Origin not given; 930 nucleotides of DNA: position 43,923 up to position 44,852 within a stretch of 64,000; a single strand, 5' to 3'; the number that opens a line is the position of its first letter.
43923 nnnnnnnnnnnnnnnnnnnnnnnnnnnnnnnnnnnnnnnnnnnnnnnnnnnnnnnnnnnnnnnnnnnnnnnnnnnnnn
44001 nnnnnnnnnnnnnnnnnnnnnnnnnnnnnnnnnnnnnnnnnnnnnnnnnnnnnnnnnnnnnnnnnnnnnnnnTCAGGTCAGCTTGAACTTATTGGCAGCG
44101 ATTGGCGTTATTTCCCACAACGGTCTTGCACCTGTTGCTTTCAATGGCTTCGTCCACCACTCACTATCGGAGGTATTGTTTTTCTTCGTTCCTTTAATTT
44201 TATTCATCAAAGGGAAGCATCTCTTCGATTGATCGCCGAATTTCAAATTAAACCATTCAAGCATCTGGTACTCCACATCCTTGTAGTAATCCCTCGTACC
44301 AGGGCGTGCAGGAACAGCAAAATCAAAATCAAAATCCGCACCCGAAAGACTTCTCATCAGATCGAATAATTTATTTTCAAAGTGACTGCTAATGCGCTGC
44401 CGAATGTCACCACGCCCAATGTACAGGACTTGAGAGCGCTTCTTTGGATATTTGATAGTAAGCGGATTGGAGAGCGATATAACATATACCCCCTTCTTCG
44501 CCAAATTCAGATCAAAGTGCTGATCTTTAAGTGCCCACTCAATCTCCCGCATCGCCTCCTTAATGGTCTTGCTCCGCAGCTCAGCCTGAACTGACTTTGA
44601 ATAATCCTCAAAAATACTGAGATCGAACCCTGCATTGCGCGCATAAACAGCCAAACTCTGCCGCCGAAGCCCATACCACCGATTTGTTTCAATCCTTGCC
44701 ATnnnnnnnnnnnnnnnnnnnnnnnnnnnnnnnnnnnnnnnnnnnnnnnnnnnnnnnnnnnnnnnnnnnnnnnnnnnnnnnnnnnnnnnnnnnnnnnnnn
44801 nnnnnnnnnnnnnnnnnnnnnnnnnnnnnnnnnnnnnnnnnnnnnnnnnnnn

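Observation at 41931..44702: Translationally coupled GIY-YIG nuclease and SF1 helicase pair: candidate stand-alone nuclease-helicase defence module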

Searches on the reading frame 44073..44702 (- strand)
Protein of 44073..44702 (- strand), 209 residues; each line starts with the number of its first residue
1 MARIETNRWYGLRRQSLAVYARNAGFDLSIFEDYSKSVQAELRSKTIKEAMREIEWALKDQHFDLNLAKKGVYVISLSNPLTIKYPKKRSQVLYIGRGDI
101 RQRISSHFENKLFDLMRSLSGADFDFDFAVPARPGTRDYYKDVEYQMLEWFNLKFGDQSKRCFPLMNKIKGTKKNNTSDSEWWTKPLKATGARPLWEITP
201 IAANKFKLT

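Call 5: search_protein_families(library=pfam, proteins=[window:44073-44702:-], max_evalue=0.01)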
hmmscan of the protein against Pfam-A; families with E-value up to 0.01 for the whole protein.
window:44073-44702:- (209 aa): 0 families

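Call 6: search_protein_families(library=padloc, proteins=[window:44073-44702:-], max_evalue=0.01)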
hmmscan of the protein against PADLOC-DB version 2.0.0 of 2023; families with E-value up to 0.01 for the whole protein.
window:44073-44702:- (209 aa): 0 families

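Call 7: search_protein_families(library=ncbifam, proteins=[window:44073-44702:-], max_evalue=0.01)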
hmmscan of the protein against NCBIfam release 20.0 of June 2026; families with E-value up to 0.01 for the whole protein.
window:44073-44702:- (209 aa): 0 families

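Call 8: search_protein_families(library=phrogs, proteins=[window:44073-44702:-], max_evalue=0.1)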
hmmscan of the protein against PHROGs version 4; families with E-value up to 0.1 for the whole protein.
window:44073-44702:- (209 aa): 1 family
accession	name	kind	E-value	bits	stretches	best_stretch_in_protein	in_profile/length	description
phrog_24229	-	DNA, RNA and nucleotide metabolism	0.031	14.7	1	32-93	23-84/245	tRNA nucleotidyltransferase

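Call 9: find_homologous_proteins(query=window:44073-44702:-, max_evalue=0.001)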
Query window:44073-44702:- (209 aa): 67 proteins with E <= 0.001 among 206 candidates.
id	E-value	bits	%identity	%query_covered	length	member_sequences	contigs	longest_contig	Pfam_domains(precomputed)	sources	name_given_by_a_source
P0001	6.2e-138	475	100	100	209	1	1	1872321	-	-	-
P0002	1.3e-104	366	75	100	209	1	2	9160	-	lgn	-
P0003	1.4e-99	350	74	98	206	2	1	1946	-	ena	-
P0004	3.5e-86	306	64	100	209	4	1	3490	-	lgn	-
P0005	4.4e-74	266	58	98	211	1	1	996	-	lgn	-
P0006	3.1e-73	264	57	99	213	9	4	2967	-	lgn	-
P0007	1.0e-71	259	57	94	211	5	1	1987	-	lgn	-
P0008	7.9e-71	256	57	98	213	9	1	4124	-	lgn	-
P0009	2.5e-70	254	57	97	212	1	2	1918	-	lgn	-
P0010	3.6e-70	254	56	97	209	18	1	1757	-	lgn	-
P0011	4.3e-70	253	54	98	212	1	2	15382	-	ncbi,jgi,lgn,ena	-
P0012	9.5e-70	252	54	99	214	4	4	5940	-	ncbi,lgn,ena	-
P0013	2.2e-69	251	56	97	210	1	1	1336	-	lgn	-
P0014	3.8e-69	250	57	98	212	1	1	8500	-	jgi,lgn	jgi:hypothetical protein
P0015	4.1e-69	250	55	97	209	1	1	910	-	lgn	-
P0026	6.0e-67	243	53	98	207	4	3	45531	-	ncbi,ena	-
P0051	3.3e-59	218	50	97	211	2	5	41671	-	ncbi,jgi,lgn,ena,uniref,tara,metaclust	ncbi:hypothetical protein [uncultured Parvibaculum sp.]|uniref:hypothetical protein n=1 Tax=uncultur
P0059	2.8e-47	179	46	99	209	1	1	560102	-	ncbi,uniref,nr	ncbi:hypothetical protein [Jiella marina]|uniref:hypothetical protein n=1 Tax=Jiella sp. LLJ827 TaxI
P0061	6.7e-44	168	44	93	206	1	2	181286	-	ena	-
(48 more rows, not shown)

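Call 14: find_related_loci(query=A2, collection=genome_contigs, flank=10000)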
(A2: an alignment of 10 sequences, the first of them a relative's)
Query A2 (209 aa) in genome_contigs; peptide patterns used: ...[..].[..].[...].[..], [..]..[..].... (x = any residue, [..] = any of these).
38 stretches matched a pattern; 8 encode a relative of the query (tblastn E <= 1e-3); 8 distinct loci.
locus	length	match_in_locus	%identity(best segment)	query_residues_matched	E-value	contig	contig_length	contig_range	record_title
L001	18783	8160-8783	52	3-208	3e-74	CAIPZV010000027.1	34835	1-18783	MAG: uncultured beta proteobacterium isolate UppL6_bin-1161 genome assembly, contig: bin-1161:27/85, whole genome shotgu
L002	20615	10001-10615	56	4-206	3e-74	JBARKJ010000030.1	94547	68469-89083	MAG: Nitrospirota bacterium isolate MFD06091_ilm_asm_bin59 k127_332878, whole genome shotgun sequence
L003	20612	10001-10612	55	4-206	3e-74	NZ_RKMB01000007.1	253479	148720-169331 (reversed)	Ramlibacter sp. WS9 NODE_7_length_253479_cov_34.2127_ID_3083, whole genome shotgun sequence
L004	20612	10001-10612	54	4-206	1e-71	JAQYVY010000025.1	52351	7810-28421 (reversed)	MAG: Desulfuromonadales bacterium isolate Pyr_d60_bin42 Pyr_d60_bin.42.orig_d60_contig-145_511, whole genome shotgun seq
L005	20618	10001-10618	52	4-206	2e-66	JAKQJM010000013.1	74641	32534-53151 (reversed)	MAG: Pseudomonadota bacterium isolate USDV_maxbin.051 k141_1231188, whole genome shotgun sequence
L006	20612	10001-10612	50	4-206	3e-70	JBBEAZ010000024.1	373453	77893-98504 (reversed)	MAG: Dehalococcoidia bacterium isolate LejiaF_64_43 Lejia_F_33_length_373453_cov_26, whole genome shotgun sequence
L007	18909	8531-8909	57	5-206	1e-25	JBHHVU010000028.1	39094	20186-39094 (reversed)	MAG: Nitrospinaceae bacterium isolate S.4.sp1_bin.35 NODE_251_length_39094_cov_8.390456, whole genome shotgun sequence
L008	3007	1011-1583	29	16-204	7e-18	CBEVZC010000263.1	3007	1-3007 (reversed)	MAG TPA_asm: uncultured bacterium isolate SRR13309658_binner23_Refined_7 genome assembly, contig: ERZ26778863.3287, whol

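Call 17: find_encoding_contigs(protein=P0059, flank=10000, max_places=3)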
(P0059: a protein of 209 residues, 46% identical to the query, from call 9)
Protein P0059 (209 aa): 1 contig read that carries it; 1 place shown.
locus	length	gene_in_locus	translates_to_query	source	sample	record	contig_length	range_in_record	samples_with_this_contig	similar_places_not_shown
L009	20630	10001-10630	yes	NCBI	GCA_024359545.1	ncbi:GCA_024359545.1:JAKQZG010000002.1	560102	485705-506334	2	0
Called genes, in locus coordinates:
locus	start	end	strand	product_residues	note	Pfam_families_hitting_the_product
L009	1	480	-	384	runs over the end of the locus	PF03572:Peptidase_S41 (weak)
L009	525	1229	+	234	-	-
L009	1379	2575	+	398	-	PF13356:Arm-DNA-bind_3, PF22022:Phage_int_M, PF00589:Phage_integrase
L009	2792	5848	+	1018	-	PF04851:ResIII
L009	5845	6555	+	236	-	PF08867:FRG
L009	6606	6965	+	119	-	PF18166:pP_pnuc_2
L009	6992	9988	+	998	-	PF01555:N6_N4_Mtase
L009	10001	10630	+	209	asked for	-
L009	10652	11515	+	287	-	-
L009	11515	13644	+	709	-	PF00580:UvrD-helicase, PF13245:AAA_19 (weak), PF13604:AAA_30 (faint), PF13538:UvrD_C_2 (faint), PF13361:UvrD_C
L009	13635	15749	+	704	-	PF00580:UvrD-helicase, PF13245:AAA_19, PF13604:AAA_30 (faint), PF13361:UvrD_C, PF13538:UvrD_C_2 (weak)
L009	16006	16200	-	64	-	-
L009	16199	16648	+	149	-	-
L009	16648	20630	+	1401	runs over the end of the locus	PF24883:NPHP3_N (faint)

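Call 18: find_encoding_contigs(protein=P0061, flank=10000, max_places=3)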
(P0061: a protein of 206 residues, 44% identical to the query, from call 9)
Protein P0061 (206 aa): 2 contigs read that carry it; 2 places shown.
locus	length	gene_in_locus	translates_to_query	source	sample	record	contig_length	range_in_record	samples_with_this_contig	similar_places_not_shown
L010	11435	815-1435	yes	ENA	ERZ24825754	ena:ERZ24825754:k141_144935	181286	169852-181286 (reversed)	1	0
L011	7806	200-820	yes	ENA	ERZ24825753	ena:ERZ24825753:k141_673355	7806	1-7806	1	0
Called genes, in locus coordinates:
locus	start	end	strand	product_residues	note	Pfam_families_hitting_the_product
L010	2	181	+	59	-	?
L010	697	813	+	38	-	-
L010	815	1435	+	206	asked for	-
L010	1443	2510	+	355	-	-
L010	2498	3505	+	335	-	PF13538:UvrD_C_2 (faint), PF01443:Viral_helicase1 (faint), PF00580:UvrD-helicase (weak), PF13361:UvrD_C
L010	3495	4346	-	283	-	PF13020:NOV_C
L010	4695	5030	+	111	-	PF02452:PemK_toxin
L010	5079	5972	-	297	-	PF10108:DNA_pol_B_exo2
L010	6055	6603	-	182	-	-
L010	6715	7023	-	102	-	PF18974:DUF5710 (weak)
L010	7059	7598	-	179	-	PF00929:RNase_T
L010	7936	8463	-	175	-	-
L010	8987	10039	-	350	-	PF13493:DUF4118, PF07568:HisKA_2, PF13581:HATPase_c_2 (weak), PF02518:HATPase_c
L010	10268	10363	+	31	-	-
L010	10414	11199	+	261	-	PF00753:Lactamase_B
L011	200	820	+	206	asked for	-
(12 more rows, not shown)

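Call 19: predict_structure(alignment_id=A1)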
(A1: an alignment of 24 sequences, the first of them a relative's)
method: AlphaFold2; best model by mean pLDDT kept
length: 209 residues; sequences in the alignment: 24
mean_pLDDT: 85.2   pTM: 0.84
mean pLDDT of the five models: 85.2, 81.4, 75.8, 74.1, 72.5
residues with pLDDT >= 90: 110; 70-90: 67; 50-70: 25; < 50: 7
segments of 3 or more residues with pLDDT < 50: 1-3, 206-209
pLDDT, mean of each block of 10 residues (from residue 1): 69 95 95 96 97 95 89 91 88 93 94 88 91 73 90 87 79 63 86 77 49
secondary structure, 60 per line:
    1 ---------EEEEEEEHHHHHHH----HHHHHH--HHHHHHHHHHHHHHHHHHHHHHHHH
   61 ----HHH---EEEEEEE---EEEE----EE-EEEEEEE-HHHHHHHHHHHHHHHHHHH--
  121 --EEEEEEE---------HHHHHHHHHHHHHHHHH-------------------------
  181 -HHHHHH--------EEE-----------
elements in order: E10-16 H17-23 H28-33 H36-60 E71-77 E81-84 E92-98 H100-118 E123-129 H139-155 H182-187 E196-198

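Call 20: find_encoding_contigs(protein=P0051, flank=10000, max_places=2)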
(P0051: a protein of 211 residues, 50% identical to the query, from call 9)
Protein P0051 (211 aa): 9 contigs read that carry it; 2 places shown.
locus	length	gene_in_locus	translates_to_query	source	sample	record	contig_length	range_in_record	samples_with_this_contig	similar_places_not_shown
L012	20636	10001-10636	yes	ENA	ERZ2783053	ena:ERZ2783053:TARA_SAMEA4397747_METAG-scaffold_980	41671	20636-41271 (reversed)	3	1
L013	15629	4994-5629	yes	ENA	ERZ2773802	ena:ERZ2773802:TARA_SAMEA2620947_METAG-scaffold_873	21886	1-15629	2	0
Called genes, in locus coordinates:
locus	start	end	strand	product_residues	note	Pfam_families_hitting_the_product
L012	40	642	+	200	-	-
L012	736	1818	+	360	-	PF01979:Amidohydro_1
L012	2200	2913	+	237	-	PF03824:NicO (weak)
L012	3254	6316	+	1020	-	PF04851:ResIII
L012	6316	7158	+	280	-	-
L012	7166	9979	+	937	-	PF01555:N6_N4_Mtase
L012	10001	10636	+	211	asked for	-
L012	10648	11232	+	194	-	-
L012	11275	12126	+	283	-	PF13391:HNH_2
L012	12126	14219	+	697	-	PF00580:UvrD-helicase, PF13245:AAA_19 (weak), PF13361:UvrD_C, PF13538:UvrD_C_2 (faint)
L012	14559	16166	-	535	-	PF00072:Response_reg, PF00158:Sigma54_activat, PF14532:Sigma54_activ_2, PF07728:AAA_5 (weak), PF25601:AAA_lid_14, PF02954:HTH_8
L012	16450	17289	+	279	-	PF00691:OmpA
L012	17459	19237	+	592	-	PF08439:Peptidase_M3_N, PF01432:Peptidase_M3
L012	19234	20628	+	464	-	PF03109:ABC1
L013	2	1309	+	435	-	?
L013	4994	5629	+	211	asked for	-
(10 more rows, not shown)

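Call 21: find_encoding_contigs(protein=P0026, flank=10000, max_places=2)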
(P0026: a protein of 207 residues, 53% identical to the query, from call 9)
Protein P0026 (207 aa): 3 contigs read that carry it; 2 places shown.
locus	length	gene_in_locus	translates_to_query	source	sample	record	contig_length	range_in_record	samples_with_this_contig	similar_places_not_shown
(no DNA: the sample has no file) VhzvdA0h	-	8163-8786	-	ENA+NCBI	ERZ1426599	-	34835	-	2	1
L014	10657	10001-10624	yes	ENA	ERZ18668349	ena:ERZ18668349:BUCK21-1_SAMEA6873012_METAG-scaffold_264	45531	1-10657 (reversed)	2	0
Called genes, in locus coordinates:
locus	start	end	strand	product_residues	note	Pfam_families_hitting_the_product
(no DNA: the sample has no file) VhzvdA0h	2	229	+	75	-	?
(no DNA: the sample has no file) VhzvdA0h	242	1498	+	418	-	PF01946:Thi4 (faint), PF01266:DAO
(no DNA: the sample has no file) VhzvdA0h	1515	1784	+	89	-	PF04267:SoxD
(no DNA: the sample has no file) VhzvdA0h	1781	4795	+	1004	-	PF13510:Fer2_4, PF00890:FAD_binding_2, PF01134:GIDA (weak), PF07992:Pyr_redox_2, PF12831:FAD_oxidored, PF17806:SO_alpha_A3, PF01571:GCV_T, PF08669:GCV_T_C, +3 more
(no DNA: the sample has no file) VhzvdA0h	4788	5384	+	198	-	-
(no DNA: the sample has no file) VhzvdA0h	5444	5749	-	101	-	PF21716:dnstrm_HI1420, PF13443:HTH_26 (faint), PF01381:HTH_3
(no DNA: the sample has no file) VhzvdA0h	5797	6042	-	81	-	-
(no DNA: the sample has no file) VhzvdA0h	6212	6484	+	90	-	-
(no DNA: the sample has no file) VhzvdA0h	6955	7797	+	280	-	PF01936:NYN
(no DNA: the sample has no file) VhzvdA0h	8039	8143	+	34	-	-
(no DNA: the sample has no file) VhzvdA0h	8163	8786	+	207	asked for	-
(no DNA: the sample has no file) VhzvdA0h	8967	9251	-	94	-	PF15919:HicB_lk_antitox, PF15970:HicB-like_2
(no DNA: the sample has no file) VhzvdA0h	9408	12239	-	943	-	PF07603:Lcl_C, PF17425:Arylsulfotran_N (weak), PF05935:Arylsulfotrans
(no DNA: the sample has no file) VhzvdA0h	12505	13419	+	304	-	PF00701:DHDPS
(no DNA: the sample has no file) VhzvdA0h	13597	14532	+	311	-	PF05544:Pro_racemase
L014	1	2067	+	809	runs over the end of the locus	PF01266:DAO, PF13738:Pyr_redox_3 (faint), PF16350:FAO_M, PF01571:GCV_T, PF08669:GCV_T_C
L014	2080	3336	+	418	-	PF01946:Thi4 (faint), PF01266:DAO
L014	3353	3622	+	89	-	PF04267:SoxD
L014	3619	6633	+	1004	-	PF13510:Fer2_4, PF00890:FAD_binding_2, PF01134:GIDA (weak), PF07992:Pyr_redox_2, PF12831:FAD_oxidored, PF17806:SO_alpha_A3, PF01571:GCV_T, PF08669:GCV_T_C, +3 more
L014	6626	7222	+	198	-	-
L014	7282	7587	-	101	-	PF21716:dnstrm_HI1420, PF13443:HTH_26 (faint), PF01381:HTH_3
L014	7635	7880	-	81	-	-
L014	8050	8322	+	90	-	-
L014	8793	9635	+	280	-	PF01936:NYN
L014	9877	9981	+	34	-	-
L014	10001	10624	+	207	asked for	-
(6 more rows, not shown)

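Call 24: fold_search(model_id=the predicted structure, library=pdb)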
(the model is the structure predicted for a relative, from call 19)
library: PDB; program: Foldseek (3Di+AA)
matches with E <= 10: 79; with E <= 0.001: 0
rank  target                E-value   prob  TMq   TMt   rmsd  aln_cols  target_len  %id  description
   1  4yr0_A                1.7e-01  0.28  0.25  0.15   8.3       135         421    8  Mutant Human DNA Polymerase Eta R61M Inserting dCTP Opposite an 8-Oxoguanine Lesion (released 2015-05-13)
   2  4j9o_A                2.0e-01  0.18  0.23  0.14   7.3       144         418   10  Human DNA polymerase eta-DNA ternary complex: primer extension after a T:G mispair (released 2013-05-01)
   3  3tq1_A                2.5e-01  0.15  0.22  0.14   7.4       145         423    7  Human DNA Polymerase eta in binary complex with DNA (released 2012-02-08)
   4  4dl7_A                2.5e-01  0.15  0.23  0.14   7.3       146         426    8  Human DNA polymerase eta fails to extend primer 2 nucleotide after cisplatin crosslink (Pt-GG4). (released 2012-05-09)
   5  4eey_A                5.0e-01  0.13  0.23  0.14   8.4       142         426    8  Crystal structure of human DNA polymerase eta in ternary complex with a cisplatin DNA adduct (released 2012-05-09)
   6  6m7p_A                5.0e-01  0.12  0.22  0.14   7.3       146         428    8  Human DNA polymerase eta extension complex with cdA at the -2 position (released 2018-09-12)
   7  4j9s_A                7.1e-01  0.10  0.23  0.14   7.3       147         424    7  Human DNA polymerase eta-DNA translocated binary complex: with TA base pair (released 2013-05-01)
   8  3si8_A                7.6e-01  0.13  0.24  0.14   8.1       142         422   10  Human DNA polymerase eta - DNA ternary complex with the 5'T of a CPD in the active site (TT2) (released 2011-08-03)
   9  7m7q_A                8.0e-01  0.12  0.25  0.15   7.0       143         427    7  Human DNA Pol eta S113A with dT-ended primer and dAMPNPP (released 2021-06-02)
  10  6jun_A                8.5e-01  0.08  0.21  0.15   9.2       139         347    9  MsDpo4-DNA complex 3 (released 2020-02-19)
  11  6jul_A                9.6e-01  0.11  0.21  0.15   8.3       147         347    5  MsDpo4-DNA complex 1 (released 2020-02-19)
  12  7m7p_A                1.2e+00  0.08  0.23  0.14   7.3       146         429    8  Human DNA Pol eta S113A with dA-ended primer and dAMPNPP (released 2021-06-02)
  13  6jum_A                1.2e+00  0.08  0.21  0.15   9.1       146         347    8  MsDpo4-DNA complex 2 (released 2020-02-19)
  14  1sbr_A                1.3e+00  0.06  0.17  0.19   7.5        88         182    8  The structure and function of B. subtilis YkoF gene product: the complex with thiamin (released 2004-10-05)
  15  9evs_1T               1.3e+00  0.02  0.12  0.16  19.9       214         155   10  Structure of the flowering plant mitoribosome with P-site tRNA (released 2025-09-03)
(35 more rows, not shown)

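Call 26: search_solved_structures(query=A1, max_evalue=10, show_alignments=3)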
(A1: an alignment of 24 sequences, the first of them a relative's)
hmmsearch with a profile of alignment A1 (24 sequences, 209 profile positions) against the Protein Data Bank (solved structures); distinct sequences matched with E-value up to 10: 5.
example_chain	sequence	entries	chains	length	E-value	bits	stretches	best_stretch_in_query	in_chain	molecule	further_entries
3r7w_B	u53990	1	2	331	0.0093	18.7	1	22-91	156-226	GTP-binding protein GTR2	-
4arz_B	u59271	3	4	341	0.0098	18.6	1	22-91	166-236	GTP-BINDING PROTEIN GTR2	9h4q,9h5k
6jwp_B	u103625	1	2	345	0.01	18.6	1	22-91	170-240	GTP-binding protein GTR2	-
8ozh_A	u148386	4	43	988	0.12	15.1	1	33-154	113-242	Envelope glycoprotein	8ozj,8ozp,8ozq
2kyr_A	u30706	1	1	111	0.42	13.3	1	10-77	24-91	Fructose-like phosphotransferase enzyme IIB component 1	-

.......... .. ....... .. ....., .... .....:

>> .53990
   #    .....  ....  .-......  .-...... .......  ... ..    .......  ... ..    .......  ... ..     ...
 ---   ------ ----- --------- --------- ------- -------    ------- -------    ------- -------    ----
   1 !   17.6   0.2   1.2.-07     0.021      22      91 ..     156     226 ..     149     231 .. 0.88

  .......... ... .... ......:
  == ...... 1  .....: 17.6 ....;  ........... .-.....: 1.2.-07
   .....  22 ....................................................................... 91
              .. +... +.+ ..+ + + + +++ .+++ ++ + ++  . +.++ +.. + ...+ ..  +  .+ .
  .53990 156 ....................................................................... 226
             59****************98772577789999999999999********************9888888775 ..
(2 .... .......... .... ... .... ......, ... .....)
